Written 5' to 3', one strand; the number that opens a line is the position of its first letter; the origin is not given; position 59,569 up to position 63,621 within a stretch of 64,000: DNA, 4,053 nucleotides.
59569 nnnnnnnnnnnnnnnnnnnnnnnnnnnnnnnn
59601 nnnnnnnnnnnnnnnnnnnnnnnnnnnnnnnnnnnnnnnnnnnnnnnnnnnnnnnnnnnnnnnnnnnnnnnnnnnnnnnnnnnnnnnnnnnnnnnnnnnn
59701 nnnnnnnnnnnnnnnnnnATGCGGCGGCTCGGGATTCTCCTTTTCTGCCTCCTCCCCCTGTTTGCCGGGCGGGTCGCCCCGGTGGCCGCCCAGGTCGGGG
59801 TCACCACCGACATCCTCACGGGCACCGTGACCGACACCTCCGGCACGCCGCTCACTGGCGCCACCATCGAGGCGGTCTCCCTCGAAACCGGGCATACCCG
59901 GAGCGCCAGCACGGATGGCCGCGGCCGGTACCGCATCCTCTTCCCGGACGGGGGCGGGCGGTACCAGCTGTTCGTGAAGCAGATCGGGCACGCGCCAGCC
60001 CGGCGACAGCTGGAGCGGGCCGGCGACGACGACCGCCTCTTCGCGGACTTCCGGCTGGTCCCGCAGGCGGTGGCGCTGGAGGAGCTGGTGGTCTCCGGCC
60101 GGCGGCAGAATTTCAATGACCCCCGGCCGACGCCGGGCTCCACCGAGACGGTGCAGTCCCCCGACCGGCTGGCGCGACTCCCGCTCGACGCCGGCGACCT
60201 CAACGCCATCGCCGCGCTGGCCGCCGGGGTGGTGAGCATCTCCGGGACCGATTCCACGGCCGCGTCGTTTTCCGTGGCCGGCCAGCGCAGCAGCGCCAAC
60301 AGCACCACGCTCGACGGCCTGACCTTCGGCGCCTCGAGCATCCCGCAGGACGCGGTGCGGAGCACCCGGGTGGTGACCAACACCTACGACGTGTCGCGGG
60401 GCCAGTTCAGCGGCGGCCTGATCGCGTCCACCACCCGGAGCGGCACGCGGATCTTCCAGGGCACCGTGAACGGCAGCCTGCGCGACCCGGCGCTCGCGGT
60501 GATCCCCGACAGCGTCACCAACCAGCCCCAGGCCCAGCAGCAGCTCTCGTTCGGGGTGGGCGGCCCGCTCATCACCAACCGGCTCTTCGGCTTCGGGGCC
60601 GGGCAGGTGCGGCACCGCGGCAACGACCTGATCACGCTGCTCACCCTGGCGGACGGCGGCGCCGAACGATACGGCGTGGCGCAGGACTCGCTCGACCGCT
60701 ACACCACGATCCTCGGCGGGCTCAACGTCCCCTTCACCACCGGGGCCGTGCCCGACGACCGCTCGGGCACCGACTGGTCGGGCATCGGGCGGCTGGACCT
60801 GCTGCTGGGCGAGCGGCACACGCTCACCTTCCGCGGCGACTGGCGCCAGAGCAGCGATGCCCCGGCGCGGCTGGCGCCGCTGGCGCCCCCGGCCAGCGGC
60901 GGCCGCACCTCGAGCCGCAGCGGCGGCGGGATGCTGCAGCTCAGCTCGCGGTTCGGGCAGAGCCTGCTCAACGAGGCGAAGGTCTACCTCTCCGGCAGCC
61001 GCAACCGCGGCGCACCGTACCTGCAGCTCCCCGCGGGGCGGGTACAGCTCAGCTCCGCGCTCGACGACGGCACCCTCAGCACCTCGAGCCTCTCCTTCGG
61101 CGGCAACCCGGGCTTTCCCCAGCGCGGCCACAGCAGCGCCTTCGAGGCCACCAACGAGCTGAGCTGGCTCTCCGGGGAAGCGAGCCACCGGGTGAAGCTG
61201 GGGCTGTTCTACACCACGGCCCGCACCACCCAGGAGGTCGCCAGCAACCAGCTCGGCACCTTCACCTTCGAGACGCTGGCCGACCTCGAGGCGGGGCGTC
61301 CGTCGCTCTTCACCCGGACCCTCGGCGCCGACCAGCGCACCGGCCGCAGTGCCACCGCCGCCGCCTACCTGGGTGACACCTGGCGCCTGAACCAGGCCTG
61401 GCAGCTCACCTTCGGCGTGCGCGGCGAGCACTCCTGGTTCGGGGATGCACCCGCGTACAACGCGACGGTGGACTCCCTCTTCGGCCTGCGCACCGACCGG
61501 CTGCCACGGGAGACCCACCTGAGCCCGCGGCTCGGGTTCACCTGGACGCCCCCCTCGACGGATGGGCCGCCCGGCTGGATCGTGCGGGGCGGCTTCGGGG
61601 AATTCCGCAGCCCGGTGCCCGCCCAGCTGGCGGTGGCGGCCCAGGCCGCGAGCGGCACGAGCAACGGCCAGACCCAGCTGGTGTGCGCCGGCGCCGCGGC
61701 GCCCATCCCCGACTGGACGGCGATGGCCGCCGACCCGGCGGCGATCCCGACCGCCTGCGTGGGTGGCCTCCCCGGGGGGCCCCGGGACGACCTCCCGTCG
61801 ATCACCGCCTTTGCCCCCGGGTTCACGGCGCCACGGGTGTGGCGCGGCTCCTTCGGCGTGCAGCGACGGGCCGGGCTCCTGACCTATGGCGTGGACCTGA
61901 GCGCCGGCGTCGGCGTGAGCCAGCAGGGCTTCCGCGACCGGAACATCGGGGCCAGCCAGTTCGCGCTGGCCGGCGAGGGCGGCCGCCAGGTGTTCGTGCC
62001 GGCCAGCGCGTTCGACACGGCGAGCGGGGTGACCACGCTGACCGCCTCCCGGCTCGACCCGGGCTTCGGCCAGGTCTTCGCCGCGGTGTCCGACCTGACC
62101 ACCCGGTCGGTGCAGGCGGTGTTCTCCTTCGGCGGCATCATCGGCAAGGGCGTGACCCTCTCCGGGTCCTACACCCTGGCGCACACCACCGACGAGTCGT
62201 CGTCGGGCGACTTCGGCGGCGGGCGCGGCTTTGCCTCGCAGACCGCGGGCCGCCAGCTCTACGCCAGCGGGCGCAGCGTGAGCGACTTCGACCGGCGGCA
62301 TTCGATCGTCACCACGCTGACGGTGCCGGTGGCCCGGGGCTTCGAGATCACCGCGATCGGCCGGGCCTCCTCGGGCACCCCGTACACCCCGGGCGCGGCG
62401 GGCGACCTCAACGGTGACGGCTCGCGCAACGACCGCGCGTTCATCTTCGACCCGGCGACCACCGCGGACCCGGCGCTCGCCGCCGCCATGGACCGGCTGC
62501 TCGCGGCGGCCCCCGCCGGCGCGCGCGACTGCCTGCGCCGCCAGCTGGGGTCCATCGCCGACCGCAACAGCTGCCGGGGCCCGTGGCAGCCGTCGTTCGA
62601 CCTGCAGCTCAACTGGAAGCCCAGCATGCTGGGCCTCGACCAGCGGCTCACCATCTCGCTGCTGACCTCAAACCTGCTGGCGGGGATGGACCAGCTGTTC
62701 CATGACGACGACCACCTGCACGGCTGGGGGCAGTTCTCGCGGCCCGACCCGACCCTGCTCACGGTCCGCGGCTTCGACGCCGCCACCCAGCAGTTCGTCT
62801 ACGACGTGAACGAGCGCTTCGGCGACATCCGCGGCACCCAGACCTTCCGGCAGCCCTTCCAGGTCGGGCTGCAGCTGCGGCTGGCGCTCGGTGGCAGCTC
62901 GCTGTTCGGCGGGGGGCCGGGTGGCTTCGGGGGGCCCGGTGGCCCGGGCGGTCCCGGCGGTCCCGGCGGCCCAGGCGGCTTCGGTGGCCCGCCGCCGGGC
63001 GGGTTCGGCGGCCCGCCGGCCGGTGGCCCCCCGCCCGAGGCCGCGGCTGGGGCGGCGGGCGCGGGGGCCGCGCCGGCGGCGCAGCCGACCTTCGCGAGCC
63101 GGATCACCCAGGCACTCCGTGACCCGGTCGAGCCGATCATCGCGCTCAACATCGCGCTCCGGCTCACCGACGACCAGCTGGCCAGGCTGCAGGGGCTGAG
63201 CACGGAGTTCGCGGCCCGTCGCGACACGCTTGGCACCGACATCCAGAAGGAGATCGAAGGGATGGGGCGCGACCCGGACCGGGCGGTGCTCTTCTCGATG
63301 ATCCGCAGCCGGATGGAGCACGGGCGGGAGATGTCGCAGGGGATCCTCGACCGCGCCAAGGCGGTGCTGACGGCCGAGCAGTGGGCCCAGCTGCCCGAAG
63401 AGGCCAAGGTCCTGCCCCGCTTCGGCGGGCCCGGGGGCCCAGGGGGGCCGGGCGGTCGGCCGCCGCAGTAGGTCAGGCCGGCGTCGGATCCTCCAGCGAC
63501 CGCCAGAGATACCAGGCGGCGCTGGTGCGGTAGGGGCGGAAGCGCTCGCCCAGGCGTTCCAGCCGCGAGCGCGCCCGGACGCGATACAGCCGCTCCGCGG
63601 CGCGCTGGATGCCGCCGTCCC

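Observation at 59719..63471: Giant TonB-dependent-receptor-like barrel fused through a (Gly-Gly-Pro)n tether to a C-terminal LTXXQ/Spy-like domain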

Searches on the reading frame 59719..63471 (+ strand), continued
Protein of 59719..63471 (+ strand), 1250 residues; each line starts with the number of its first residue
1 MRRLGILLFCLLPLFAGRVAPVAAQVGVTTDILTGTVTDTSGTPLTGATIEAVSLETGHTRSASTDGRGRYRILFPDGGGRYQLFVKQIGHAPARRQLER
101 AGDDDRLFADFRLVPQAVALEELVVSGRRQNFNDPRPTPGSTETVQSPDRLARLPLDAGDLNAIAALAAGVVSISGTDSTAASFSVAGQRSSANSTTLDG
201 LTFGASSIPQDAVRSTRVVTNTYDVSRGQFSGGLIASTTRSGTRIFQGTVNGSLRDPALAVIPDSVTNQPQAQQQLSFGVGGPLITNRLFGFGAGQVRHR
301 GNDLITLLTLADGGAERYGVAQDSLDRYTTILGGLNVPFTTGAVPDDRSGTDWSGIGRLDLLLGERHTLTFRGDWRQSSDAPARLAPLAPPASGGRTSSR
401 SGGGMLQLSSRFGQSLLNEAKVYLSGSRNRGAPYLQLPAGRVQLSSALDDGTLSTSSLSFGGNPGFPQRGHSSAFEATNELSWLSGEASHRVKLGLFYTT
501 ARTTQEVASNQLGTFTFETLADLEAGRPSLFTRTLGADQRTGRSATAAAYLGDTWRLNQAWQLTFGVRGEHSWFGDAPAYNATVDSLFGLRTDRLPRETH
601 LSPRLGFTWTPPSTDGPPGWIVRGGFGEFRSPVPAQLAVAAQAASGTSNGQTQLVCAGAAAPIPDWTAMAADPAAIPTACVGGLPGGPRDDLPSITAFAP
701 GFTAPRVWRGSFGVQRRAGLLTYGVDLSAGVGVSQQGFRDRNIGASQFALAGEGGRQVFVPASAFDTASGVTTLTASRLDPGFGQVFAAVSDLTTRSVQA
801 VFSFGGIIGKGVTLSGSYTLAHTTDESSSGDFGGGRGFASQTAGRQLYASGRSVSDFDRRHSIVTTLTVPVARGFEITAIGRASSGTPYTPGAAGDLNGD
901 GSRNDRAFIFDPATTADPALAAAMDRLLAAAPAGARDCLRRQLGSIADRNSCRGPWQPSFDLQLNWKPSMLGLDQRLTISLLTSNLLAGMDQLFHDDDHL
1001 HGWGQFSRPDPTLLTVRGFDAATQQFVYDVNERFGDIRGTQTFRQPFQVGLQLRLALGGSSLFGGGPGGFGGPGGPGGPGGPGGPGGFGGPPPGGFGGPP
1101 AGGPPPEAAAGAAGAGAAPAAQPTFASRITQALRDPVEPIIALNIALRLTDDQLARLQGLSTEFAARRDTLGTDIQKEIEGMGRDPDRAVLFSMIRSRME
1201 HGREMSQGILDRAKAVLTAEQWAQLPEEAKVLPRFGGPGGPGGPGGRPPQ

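Call 54: fold_search(model_id=the predicted structure, library=pdb)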
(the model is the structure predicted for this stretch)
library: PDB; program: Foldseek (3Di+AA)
matches with E <= 10: 749; with E <= 0.001: 214
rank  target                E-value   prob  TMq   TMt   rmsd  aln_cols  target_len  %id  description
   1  6ofr                  2.7e-27  1.00  0.48  0.68   7.9      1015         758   11  The crystal structure of the outer membrane transporter YddB from Escherichia coli (released 2019-10-02)
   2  5fr8_A                3.7e-26  1.00  0.43  0.67   9.7       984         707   10  Crystal structure of the siderophore receptor PirA from Acinetobacter baumannii (released 2016-05-11)
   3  5out                  9.3e-26  1.00  0.44  0.68   8.7       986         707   10  CRYSTAL STRUCTURE OF THE FERRIC ENTEROBACTIN RECEPTOR (PFEA) MUTANT (G324V) FROM PSEUDOMONAS AERUGINOSA (released 2018-09-05)
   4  4zgv_A                1.3e-25  1.00  0.47  0.63   9.1      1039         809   10  The Crystal Structure of the Ferredoxin Receptor FusA from Pectobacterium atrosepticum SCRI1043 (released 2016-08-31)
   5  5m9b                  1.5e-25  1.00  0.44  0.67   9.2       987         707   10  Crystal structure of the ferric enterobactin receptor (PfeA) from Pseudomonas aeruginosa (released 2018-02-21)
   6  5nc3                  1.8e-25  1.00  0.45  0.69   8.8       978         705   10  Crystal structure of the ferric enterobactin receptor (PfeA) from Pseudomonas aeruginosa in complex with the tris-catech (released 2018-03-21)
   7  5mzs                  1.8e-25  1.00  0.44  0.68   9.1       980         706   10  Crystal structure of the ferric enterobactin receptor (PfeA) mutant (R480A_Q482A) from Pseudomonas aeruginosa (released 2018-02-14)
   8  5nc4                  6.1e-25  1.00  0.43  0.68   9.2       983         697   11  Crystal structure of the ferric enterobactin receptor (PfeA) in complex with protochelin from Pseudomonas aeruginosa (released 2018-03-21)
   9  9nn6_A                8.3e-25  1.00  0.44  0.75   6.9       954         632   12  E. coli Cir in Complex with the RBD of Microcin V (released 2025-09-24)
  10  6r1f                  1.0e-24  1.00  0.44  0.69   9.2       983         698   11  Crystal structure of the ferric enterobactin receptor mutant R480A from Pseudomonas aeruginosa (PfeA) in complex with en (released 2019-04-10)
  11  6i2j                  1.5e-24  1.00  0.43  0.67   9.1       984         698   11  Crystal structure of the ferric enterobactin receptor mutant (Q482A) from Pseudomonas aeruginosa (PfeA) in complex with  (released 2019-01-16)
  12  6q5e                  3.1e-24  1.00  0.45  0.70   8.7       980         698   11  Crystal structure of the ferric enterobactin receptor from Pseudomonas aeruginosa (PfeA) in complex with enterobactin (released 2019-01-16)
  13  1xkw                  3.5e-24  1.00  0.42  0.69   7.4       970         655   11  Pyochelin outer membrane receptor FptA from Pseudomonas aeruginosa (released 2005-10-04)
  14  1fep                  4.3e-24  1.00  0.44  0.70   8.9       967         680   10  FERRIC ENTEROBACTIN RECEPTOR (released 1999-01-13)
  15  2hdi_A                4.1e-23  1.00  0.43  0.78   6.6       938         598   11  Crystal structure of the Colicin I receptor Cir from E.coli in complex with receptor binding domain of Colicin Ia. (released 2007-05-08)
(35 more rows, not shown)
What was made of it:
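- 60454..62892 (+): Beta-barrel of TonB-dependent-transporter type (about residues 246-1058); the last strand is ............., 62854-62892. Foldseek finds YddB, PirA, PfeA and FusA at E 1e-27 to 1e-25 (call 54).
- On TonB-dependent transporter, Oar/CarboxypepD_reg subclass: The 50 listed fold matches, best E 2.7e-27, are all TonB-dependent transporters (call 54).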

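Call 70: find_encoding_contigs(protein=P0042, flank=8000, max_places=1)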
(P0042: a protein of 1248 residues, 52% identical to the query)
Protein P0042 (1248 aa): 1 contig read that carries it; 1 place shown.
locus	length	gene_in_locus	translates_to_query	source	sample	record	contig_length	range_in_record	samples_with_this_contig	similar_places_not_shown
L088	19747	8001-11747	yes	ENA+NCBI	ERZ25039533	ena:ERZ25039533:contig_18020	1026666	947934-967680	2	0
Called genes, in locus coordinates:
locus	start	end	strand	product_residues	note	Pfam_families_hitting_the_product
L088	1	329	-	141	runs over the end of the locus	PF09969:DUF2203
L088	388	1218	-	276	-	PF01734:Patatin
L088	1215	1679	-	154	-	PF03061:4HBT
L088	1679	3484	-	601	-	PF00795:CN_hydrolase, PF02540:NAD_synthase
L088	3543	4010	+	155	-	-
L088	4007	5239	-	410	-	PF14326:DUF4384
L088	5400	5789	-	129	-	PF14534:DUF4440 (weak), PF12680:SnoaL_2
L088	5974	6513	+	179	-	PF13505:OMP_b-brl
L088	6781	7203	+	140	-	-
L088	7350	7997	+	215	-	-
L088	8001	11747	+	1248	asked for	PF13620:CarboxypepD_reg, PF25183:OMP_b-brl_4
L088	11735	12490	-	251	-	-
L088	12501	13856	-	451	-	PF01566:Nramp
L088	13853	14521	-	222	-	PF01325:Fe_dep_repress, PF12802:MarR_2 (weak), PF09339:HTH_IclR (weak), PF01047:MarR (faint), PF13412:HTH_24 (faint), PF02742:Fe_dep_repr_C, PF04023:FeoA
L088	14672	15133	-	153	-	PF00293:NUDIX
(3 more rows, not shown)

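Call 71: find_encoding_contigs(protein=P0079, flank=8000, max_places=1)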
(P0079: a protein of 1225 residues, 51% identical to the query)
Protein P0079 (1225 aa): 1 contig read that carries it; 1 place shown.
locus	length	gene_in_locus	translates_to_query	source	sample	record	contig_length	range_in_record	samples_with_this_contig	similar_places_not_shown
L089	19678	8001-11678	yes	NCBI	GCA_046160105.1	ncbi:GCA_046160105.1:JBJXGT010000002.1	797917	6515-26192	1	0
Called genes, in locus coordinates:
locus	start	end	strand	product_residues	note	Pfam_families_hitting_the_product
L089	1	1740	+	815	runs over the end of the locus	PF00930:DPPIV_N (faint), PF26549:Tricorn_N, PF26550:Tricorn_2nd, PF07676:PD40 (weak)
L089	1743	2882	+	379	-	PF05834:Lycopene_cycl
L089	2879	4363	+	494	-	PF00890:FAD_binding_2 (weak), PF01266:DAO (faint), PF01593:Amino_oxidase, PF07992:Pyr_redox_2 (weak), PF13450:NAD_binding_8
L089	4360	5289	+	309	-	PF00494:SQS_PSY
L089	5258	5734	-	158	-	PF04116:FA_hydroxylase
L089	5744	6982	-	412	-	PF12679:ABC2_membrane_2, PF12698:ABC2_membrane_3, PF01061:ABC2_membrane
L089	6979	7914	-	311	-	PF00005:ABC_tran, PF13304:AAA_21 (weak)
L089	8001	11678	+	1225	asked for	PF13620:CarboxypepD_reg, PF25183:OMP_b-brl_4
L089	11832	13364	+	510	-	PF04389:Peptidase_M28, PF01546:Peptidase_M20 (weak)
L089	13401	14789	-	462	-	PF13520:AA_permease_2, PF00324:AA_permease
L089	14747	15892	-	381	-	PF00355:Rieske, PF00848:Ring_hydroxyl_A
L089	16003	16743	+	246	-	-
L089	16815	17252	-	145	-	PF20136:DUF6526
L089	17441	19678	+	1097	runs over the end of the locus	PF14870:PSII_BNR (faint), PF02012:BNR (faint), PF25852:DUF6242_C (faint), PF15902:Sortilin-Vps10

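Call 72: find_encoding_contigs(protein=P0026, flank=8000, max_places=1)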
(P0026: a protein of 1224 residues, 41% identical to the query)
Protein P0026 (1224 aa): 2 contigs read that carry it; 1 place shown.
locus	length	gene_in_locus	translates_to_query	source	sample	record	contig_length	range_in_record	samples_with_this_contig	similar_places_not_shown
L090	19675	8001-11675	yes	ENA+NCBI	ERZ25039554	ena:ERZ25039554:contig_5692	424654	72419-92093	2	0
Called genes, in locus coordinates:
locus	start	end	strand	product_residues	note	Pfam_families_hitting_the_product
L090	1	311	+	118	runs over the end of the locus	-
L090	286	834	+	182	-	PF22741:PTP-NADK (weak)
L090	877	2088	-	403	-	PF14326:DUF4384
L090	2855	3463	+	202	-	PF13505:OMP_b-brl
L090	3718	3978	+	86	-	-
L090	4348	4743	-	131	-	-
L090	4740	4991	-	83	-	-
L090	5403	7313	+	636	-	PF07715:Plug, PF00593:TonB_dep_Rec_b-barrel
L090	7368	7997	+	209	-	-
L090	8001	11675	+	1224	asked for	PF13620:CarboxypepD_reg, PF25183:OMP_b-brl_4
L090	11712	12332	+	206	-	-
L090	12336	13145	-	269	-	-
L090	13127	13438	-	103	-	-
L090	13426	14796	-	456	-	PF01566:Nramp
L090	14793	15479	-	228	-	PF01325:Fe_dep_repress, PF13545:HTH_Crp_2 (faint), PF12802:MarR_2 (weak), PF02742:Fe_dep_repr_C, PF04023:FeoA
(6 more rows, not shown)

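Call 73: find_encoding_contigs(protein=P0051, flank=8000, max_places=1)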
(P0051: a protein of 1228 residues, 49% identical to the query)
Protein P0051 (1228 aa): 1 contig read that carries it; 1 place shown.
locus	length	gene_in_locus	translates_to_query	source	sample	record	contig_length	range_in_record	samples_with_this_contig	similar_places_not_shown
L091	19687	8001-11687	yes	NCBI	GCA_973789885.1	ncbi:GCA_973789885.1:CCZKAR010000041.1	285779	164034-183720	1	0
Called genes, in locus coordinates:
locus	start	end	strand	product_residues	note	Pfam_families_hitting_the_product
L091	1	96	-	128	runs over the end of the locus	PF01850:PIN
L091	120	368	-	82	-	-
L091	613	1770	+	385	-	PF16561:AMPK1_CBM (weak)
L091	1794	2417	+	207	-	-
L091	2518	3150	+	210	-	PF00156:Pribosyltran, PF14681:UPRTase (weak)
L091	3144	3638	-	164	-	-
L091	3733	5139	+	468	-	PF03109:ABC1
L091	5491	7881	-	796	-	PF14312:FG-GAP_2, PF08309:LVIVD (faint)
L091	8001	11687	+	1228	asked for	PF13620:CarboxypepD_reg, PF25183:OMP_b-brl_4, PF07813:LTXXQ (faint)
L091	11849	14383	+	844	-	PF06452:CBM9_1, PF19313:DUF5916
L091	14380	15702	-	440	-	PF01882:DUF58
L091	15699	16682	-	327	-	PF00004:AAA (faint), PF20030:bpMoxR, PF07726:AAA_3, PF07728:AAA_5, PF17863:AAA_lid_2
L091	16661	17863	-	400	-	PF14258:DUF4350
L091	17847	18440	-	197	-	PF13559:DUF4129 (weak)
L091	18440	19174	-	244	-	PF06790:UPF0259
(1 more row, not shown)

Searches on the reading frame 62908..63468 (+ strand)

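Call 7: search_protein_families(library=pfam, proteins=[window:62908-63468:+], max_evalue=1)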
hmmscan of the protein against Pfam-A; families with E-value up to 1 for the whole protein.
window:62908-63468:+ (187 aa): 1 family
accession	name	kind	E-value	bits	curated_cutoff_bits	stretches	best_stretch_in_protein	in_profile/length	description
PF07813.17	LTXXQ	-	0.00065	20.8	24.3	1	81-162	10-96/100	LTXXQ motif family protein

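Call 8: search_protein_families(library=ncbifam, proteins=[window:62908-63468:+], max_evalue=1)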
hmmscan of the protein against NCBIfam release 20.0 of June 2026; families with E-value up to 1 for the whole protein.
window:62908-63468:+ (187 aa): 0 families
